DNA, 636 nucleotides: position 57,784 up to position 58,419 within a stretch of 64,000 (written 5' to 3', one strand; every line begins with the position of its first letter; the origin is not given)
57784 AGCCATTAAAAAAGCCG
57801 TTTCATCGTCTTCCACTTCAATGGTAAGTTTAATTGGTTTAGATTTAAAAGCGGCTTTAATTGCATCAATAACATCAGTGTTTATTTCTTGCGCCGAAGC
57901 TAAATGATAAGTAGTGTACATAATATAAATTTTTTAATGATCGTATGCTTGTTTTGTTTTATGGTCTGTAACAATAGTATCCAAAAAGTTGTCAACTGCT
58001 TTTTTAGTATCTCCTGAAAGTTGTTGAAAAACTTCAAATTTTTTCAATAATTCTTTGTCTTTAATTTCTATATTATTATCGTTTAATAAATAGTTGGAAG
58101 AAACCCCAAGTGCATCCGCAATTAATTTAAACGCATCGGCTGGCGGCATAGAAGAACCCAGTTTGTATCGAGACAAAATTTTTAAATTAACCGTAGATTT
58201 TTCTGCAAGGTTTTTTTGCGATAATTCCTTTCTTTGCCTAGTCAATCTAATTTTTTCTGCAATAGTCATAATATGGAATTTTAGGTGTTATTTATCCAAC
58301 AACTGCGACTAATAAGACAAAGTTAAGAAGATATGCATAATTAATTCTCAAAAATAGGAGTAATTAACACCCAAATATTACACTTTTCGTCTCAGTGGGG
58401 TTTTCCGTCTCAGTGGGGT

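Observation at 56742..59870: Approx. 3-kb accessory islet (XRE regulator, YefM-YoeB, ORF6N protein, lipoprotein) between the ROK kinase and ispH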

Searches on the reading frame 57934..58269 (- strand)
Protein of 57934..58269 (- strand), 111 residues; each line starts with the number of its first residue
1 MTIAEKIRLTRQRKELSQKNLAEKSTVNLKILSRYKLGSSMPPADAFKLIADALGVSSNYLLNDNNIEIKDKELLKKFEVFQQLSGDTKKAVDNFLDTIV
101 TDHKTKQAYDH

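Call 6: search_protein_families(library=pfam, proteins=[window:57934-58269:-], max_evalue=0.01)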
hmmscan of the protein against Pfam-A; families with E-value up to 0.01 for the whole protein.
window:57934-58269:- (111 aa): 3 families
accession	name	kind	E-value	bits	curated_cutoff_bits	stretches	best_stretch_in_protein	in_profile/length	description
PF12844.13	HTH_19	-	5.8e-09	36.2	30.2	1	5-66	2-63/64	Helix-turn-helix domain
PF01381.28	HTH_3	-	6.1e-08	33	23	1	7-61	1-55/55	Helix-turn-helix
PF13560.12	HTH_31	-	0.00052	20.7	27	1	4-57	3-57/64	Helix-turn-helix domain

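Call 7: search_protein_families(library=padloc, proteins=[window:57934-58269:-], max_evalue=0.01)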
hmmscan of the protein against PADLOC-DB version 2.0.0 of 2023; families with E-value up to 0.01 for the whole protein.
window:57934-58269:- (111 aa): 16 families
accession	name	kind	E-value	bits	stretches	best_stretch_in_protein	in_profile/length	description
PDLC03949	RmrA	-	1e-09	35.8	1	3-73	3-73/363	-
PDLC03947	RmrA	-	9.1e-09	32.6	1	3-73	12-82/383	-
PDLC04142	capH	-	3.2e-08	32.6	1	2-99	6-98/103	capH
PDLC03954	RmrA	-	3.6e-08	30.7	1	4-74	12-82/380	-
PDLC03948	RmrA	-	9e-08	29.4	1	4-72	10-78/397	-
PDLC03946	RmrA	-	1.4e-07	28.6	1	4-90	4-88/357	-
PDLC02926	HTH_VI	-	2e-07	29.2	1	3-66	2-65/92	-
PDLC03951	RmrA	-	6.7e-07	26.6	1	5-68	11-70/400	-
PDLC03952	RmrA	-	1e-06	25.9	1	3-90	23-106/395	-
PDLC04775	PDC-M69A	-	1.4e-06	26.8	1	3-102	8-103/113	-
PDLC03944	RmrA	-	2.1e-05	21.7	1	5-71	9-75/384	-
PDLC03665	Control_protein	-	3.9e-05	21.8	1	3-68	9-75/77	control protein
PDLC03956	RmrA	-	0.00023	18.3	1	10-66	16-73/399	-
PDLC03955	RmrA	-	0.002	15.4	1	6-67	24-85/371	-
PDLC03943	RmrA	-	0.0041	14.3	1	6-71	6-71/370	-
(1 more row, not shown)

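Call 20: search_protein_families(library=ncbifam, proteins=[window:57934-58269:-], max_evalue=0.1)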
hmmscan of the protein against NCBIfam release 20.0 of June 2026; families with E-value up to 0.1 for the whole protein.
window:57934-58269:- (111 aa): 14 families
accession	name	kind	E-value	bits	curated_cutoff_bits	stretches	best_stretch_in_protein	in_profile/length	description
NF041951.1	phage_RstR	subfamily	1.9e-21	76.4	80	1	1-107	1-107/108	RstR family transcriptional repressor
NF047948.1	male_kill_WMK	equivalog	5.5e-09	35.9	300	1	2-94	5-97/300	WO male-killing family protein Wmk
NF006015.0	PRK08154.1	subfamily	2.6e-07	30.1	204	1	3-106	31-132/314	anaerobic benzoate catabolism transcriptional regulator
NF010465.0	PRK13890.1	equivalog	4.2e-05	23.6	96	1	12-79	15-82/121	conjugal transfer protein TrbA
TIGR00270.2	TIGR00270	equivalog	0.00011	22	110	1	4-57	77-130/159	multiprotein bridging factor aMBF1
NF046032.1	TransRegSlrRBacil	equivalog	0.00038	20.6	250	1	3-100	2-103/149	HTH-type transcriptional regulator SlrR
NF041575.1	antitoxPezA_Strep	equivalog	0.00095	19.2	290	1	3-83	2-84/158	type II toxin-antitoxin system antitoxin PezA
NF007257.0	PRK09706.1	subfamily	0.0028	17.5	101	1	2-65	5-68/135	transcriptional repressor DicA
TIGR03830.1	CxxCG_CxxCG_HTH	subfamily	0.0035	17.1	61.8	1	3-50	66-113/127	type II TA system antitoxin MqsA family protein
NF052239.1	antitox_spr1629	equivalog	0.0095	15.1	335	1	1-71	1-70/377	spr1629 family repressor/antitoxin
NF010725.0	PRK14127.1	equivalog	0.015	15.7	91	1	65-105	4-43/111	cell division regulator GpsB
TIGR03070.1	couple_hipB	subfamily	0.023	14.7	71.65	1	3-29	3-29/58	type II toxin-antitoxin system Y4mF family antitoxin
NF007271.0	PRK09726.1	equivalog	0.032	14.2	79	1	3-43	13-53/88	type II toxin-antitoxin system antitoxin HipB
NF003162.0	PRK04140.1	equivalog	0.038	13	263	1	5-57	129-181/317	transcriptional regulator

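Call 21: search_protein_families(library=phrogs, proteins=[window:57934-58269:-], max_evalue=0.01)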
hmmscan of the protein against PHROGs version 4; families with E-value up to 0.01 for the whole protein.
window:57934-58269:- (111 aa): 17 families
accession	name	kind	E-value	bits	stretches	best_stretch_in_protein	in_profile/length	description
phrog_8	-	transcription regulation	6.5e-12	46.6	1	1-85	75-150/346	transcriptional regulator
phrog_4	-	transcription regulation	8e-09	35.9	1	1-82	135-205/400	transcriptional repressor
phrog_3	-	transcription regulation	8.3e-09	36.7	1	1-77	87-163/430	transcriptional repressor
phrog_2439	-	transcription regulation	5e-08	33.2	1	4-71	9-74/367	transcriptional regulator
phrog_2967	-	transcription regulation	6.5e-08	33.4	1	2-97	10-103/225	transcriptional regulator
phrog_5823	-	transcription regulation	5.8e-07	30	1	1-72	5-77/404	transcriptional regulator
phrog_2328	-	transcription regulation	2.4e-06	28.3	1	2-66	15-79/128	transcriptional repressor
phrog_4836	-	transcription regulation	2.6e-06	28.1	1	5-98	78-163/194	CII-like regulator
phrog_2104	-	unknown function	3.8e-05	24.8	1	4-51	41-88/103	-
phrog_147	-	transcription regulation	4.8e-05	24.7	1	1-51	3-54/100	transcriptional regulator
phrog_3037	-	transcription regulation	7.6e-05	23.6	1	8-98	21-110/189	transcriptional repressor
phrog_32768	-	unknown function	0.0012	18.7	1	2-72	9-79/446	-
phrog_3557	-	transcription regulation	0.0021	19.2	1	3-89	14-96/142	transcriptional regulator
phrog_7241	-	transcription regulation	0.0036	18.4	1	6-62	65-121/122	transcriptional regulator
phrog_1994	-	DNA, RNA and nucleotide metabolism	0.0056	17.6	1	7-77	4-73/170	DNA binding protein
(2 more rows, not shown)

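Call 52: find_homologous_proteins(query=window:57934-58269:-, max_evalue=0.00001)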
Query window:57934-58269:- (111 aa): 170 proteins with E <= 0.00001 among 180 candidates; the best 120 are listed.
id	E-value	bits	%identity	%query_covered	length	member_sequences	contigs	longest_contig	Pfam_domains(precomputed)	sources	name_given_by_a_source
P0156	2.5e-63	228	100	100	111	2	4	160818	PF12844.14,PF01381.29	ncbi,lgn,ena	-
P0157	8.0e-53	195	86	100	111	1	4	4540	PF12844.14,PF01381.29,PF13560.13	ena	-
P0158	3.8e-44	167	74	98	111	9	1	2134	PF12844.14,PF01381.29,PF13560.13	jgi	jgi:transcriptional regulator with XRE-family HTH domain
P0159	1.2e-43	165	74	98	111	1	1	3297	PF12844.14,PF01381.29,PF13560.13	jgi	jgi:transcriptional regulator with XRE-family HTH domain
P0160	2.4e-43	164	74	98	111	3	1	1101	PF12844.14,PF01381.29,PF13560.13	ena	-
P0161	4.4e-41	157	70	98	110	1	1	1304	PF12844.14,PF01381.29,PF13560.13,PF13443.13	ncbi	-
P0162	1.6e-40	155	69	98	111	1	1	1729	PF12844.14,PF01381.29,PF13560.13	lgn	-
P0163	1.9e-40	155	71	98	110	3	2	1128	PF12844.14,PF01381.29,PF13560.13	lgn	-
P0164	1.3e-39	152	70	98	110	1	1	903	PF12844.14,PF01381.29,PF13560.13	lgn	-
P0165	1.4e-38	149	65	98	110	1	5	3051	PF12844.14,PF01381.29,PF13560.13,PF13443.13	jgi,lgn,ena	-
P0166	3.4e-38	148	66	98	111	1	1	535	PF12844.14,PF01381.29,PF13560.13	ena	-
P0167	4.7e-38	147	64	98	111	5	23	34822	PF12844.14,PF01381.29,PF13560.13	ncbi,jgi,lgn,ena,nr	ncbi:helix-turn-helix protein [anaerobic digester metagenome]|nr:helix-turn-helix transcriptional re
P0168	5.1e-38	147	67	98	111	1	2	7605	PF12844.14,PF01381.29,PF13560.13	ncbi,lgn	-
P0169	1.3e-37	146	66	98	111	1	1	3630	PF12844.14,PF01381.29,PF13560.13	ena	-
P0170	3.5e-37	145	65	98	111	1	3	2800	PF12844.14,PF01381.29,PF13560.13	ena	-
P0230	2.3e-32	129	62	98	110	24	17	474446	PF12844.14,PF01381.29,PF13560.13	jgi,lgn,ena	jgi:transcriptional regulator with XRE-family HTH domain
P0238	3.2e-32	129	65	98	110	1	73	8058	PF12844.14,PF01381.29,PF13560.13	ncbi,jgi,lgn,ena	jgi:transcriptional regulator with XRE-family HTH domain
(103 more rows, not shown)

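Call 53: find_encoding_contigs(protein=P0157, flank=5000, max_places=4)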
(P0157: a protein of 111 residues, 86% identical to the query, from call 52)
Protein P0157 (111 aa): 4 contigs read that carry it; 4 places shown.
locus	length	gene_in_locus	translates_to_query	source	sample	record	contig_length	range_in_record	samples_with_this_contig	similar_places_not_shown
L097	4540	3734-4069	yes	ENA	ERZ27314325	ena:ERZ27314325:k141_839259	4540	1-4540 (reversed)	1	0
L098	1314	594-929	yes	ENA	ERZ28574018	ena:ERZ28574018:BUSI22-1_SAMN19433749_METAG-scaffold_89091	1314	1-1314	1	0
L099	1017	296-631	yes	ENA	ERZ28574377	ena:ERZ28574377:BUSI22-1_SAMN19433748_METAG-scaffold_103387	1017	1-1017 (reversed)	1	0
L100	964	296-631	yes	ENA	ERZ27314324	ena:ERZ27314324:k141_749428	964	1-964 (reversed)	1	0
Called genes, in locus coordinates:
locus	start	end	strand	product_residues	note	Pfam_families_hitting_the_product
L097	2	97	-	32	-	?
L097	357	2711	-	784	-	PF07715:Plug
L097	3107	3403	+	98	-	-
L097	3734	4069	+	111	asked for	PF12844:HTH_19, PF13560:HTH_31, PF01381:HTH_3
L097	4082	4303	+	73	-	-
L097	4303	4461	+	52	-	-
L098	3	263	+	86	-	?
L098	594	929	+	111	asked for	PF12844:HTH_19, PF13560:HTH_31, PF01381:HTH_3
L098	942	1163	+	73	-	-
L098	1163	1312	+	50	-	?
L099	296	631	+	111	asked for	PF12844:HTH_19, PF13560:HTH_31, PF01381:HTH_3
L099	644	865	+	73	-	-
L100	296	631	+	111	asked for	PF12844:HTH_19, PF13560:HTH_31, PF01381:HTH_3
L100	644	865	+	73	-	-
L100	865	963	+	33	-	?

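Call 54: find_encoding_contigs(protein=P0167, flank=4000, max_places=6)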
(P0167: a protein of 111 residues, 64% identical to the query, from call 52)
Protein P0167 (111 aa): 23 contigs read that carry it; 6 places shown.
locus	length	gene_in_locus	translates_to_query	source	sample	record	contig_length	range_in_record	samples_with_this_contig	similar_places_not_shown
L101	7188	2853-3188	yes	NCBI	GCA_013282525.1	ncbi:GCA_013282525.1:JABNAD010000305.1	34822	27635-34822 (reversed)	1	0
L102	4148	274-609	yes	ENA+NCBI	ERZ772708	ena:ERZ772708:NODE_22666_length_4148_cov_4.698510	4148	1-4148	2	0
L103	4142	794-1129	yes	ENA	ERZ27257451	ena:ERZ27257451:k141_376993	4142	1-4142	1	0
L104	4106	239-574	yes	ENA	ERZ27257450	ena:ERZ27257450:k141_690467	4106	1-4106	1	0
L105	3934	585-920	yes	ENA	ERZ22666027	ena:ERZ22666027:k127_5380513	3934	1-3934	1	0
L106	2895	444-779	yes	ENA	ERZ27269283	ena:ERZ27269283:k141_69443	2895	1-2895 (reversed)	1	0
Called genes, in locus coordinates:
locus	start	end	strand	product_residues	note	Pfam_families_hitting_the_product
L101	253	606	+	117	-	-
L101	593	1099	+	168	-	-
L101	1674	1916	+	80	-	-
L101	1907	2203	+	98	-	PF05016:ParE_toxin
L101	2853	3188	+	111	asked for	PF12844:HTH_19, PF13560:HTH_31, PF01381:HTH_3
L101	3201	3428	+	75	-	PF09720:Unstab_antitox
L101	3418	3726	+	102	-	PF05016:ParE_toxin (weak)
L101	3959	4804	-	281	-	-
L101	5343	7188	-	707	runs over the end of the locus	PF14508:GH97_N, PF10566:Glyco_hydro_97, PF14509:GH97_C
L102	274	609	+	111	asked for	PF12844:HTH_19, PF13560:HTH_31, PF01381:HTH_3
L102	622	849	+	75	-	PF09720:Unstab_antitox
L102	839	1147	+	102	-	PF05016:ParE_toxin (weak)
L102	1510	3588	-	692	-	PF14508:GH97_N, PF10566:Glyco_hydro_97, PF14509:GH97_C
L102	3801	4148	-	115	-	PF02906:Fe_hyd_lg_C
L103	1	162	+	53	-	?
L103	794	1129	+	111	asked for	PF12844:HTH_19, PF13560:HTH_31, PF01381:HTH_3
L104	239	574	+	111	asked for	PF12844:HTH_19, PF13560:HTH_31, PF01381:HTH_3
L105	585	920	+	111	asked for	PF12844:HTH_19, PF13560:HTH_31, PF01381:HTH_3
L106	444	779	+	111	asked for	PF12844:HTH_19, PF13560:HTH_31, PF01381:HTH_3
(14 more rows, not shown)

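Call 71: search_solved_structures(query=window:57934-58269:-, max_evalue=0.01)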
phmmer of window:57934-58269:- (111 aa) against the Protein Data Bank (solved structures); distinct sequences matched with E-value up to 0.01: 4.
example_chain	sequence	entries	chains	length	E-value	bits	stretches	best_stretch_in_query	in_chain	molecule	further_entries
5jub_A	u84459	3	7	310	0.00067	23.4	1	3-74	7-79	Transcriptional regulator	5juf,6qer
2l49_A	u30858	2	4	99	0.0022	21.7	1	2-50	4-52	C protein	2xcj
7t8i_A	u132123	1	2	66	0.0075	20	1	1-63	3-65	Phage element (ICEBs1)transcriptional regulator (Xre family)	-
6hu8_A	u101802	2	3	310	0.0076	20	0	5-97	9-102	Transcriptional regulator ComR | Uncharacterized protein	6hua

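Call 88: find_encoding_contigs(protein=P0230, flank=2500, max_places=5)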
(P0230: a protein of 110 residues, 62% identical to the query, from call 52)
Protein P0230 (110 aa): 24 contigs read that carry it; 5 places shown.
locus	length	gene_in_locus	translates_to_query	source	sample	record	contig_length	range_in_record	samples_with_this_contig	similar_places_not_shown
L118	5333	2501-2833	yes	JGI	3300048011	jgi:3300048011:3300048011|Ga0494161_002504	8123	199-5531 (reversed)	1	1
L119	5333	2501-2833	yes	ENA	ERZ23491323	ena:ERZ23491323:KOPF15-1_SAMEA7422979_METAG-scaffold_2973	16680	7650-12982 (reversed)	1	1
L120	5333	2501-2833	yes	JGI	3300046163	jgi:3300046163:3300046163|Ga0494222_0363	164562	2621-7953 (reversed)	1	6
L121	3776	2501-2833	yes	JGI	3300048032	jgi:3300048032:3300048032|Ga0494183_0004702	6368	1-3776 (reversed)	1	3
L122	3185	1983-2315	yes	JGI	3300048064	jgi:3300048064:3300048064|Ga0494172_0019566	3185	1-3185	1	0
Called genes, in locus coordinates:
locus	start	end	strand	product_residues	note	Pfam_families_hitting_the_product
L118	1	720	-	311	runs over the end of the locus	PF00589:Phage_integrase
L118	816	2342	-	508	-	PF27228:MTBMA_p00010_2nd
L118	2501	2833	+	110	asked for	PF12844:HTH_19, PF13560:HTH_31, PF01381:HTH_3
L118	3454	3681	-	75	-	-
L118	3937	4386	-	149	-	-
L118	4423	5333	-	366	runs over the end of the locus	-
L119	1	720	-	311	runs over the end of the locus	PF00589:Phage_integrase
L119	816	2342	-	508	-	PF27228:MTBMA_p00010_2nd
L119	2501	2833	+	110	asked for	PF12844:HTH_19, PF13560:HTH_31, PF01381:HTH_3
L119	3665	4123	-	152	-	-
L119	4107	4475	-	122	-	-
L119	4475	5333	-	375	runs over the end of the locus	-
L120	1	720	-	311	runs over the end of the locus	PF00589:Phage_integrase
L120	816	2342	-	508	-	PF27228:MTBMA_p00010_2nd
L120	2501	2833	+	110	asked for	PF12844:HTH_19, PF13560:HTH_31, PF01381:HTH_3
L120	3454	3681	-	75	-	-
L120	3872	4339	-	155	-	-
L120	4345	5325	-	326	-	-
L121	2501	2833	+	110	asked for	PF12844:HTH_19, PF13560:HTH_31, PF01381:HTH_3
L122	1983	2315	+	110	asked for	PF12844:HTH_19, PF13560:HTH_31, PF01381:HTH_3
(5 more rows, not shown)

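Call 89: find_encoding_contigs(protein=P0238, flank=2500, max_places=5)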
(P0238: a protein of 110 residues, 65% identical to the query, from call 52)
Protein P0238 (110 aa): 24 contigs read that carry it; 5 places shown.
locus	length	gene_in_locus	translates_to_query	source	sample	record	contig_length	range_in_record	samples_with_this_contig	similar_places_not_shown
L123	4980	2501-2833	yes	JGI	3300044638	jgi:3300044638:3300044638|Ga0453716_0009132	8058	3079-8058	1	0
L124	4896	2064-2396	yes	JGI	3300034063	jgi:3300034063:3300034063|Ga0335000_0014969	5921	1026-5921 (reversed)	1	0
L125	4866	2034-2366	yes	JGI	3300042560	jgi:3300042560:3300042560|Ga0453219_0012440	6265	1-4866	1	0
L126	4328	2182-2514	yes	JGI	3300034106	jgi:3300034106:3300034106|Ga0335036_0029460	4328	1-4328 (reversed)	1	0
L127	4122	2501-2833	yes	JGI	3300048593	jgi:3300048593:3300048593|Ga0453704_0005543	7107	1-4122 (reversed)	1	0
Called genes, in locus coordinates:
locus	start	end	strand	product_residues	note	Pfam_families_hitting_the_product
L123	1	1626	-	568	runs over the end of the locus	PF18962:Por_Secre_tail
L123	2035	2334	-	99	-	PF01797:Y1_Tnp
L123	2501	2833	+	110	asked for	PF12844:HTH_19, PF13560:HTH_31, PF01381:HTH_3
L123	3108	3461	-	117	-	-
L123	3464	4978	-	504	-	?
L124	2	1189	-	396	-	?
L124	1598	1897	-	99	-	PF01797:Y1_Tnp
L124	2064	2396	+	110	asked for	PF12844:HTH_19, PF13560:HTH_31, PF01381:HTH_3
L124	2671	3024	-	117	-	-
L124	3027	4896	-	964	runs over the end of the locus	?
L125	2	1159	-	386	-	?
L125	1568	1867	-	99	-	PF01797:Y1_Tnp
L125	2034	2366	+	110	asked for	PF12844:HTH_19, PF13560:HTH_31, PF01381:HTH_3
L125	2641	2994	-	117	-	-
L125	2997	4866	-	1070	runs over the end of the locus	PF05593:RHS_repeat (faint)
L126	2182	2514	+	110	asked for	PF12844:HTH_19, PF13560:HTH_31, PF01381:HTH_3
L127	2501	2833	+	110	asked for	PF12844:HTH_19, PF13560:HTH_31, PF01381:HTH_3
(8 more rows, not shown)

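Call 114: search_protein_families(library=ncbifam, proteins=[L120:4345-5325:-, L120:3872-4339:-, L123:3108-3461:-, L123:2035-2334:-], max_evalue=0.01)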
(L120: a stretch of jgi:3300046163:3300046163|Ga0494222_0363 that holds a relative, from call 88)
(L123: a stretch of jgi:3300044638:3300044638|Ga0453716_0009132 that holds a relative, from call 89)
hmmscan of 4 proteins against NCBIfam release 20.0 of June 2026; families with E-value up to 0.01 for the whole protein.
L120:4345-5325:- (326 aa): 1 family
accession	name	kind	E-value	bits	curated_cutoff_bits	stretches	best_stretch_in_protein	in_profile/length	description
TIGR03696.1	Rhs_assc_core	domain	2.4e-14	53.6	32.5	1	44-118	12-75/76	RHS repeat-associated core domain-containing protein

L120:3872-4339:- (155 aa): 0 families

L123:3108-3461:- (117 aa): 0 families

L123:2035-2334:- (99 aa): 2 families
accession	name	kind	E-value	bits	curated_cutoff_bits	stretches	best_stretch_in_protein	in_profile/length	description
NF047646.1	REP_Tyr_transpos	equivalog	2.9e-14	53.2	80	1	11-88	9-88/146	REP-associated tyrosine transposase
NF033573.1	transpos_IS200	equivalog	3.6e-05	24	55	1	30-92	29-91/126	IS200/IS605 family transposase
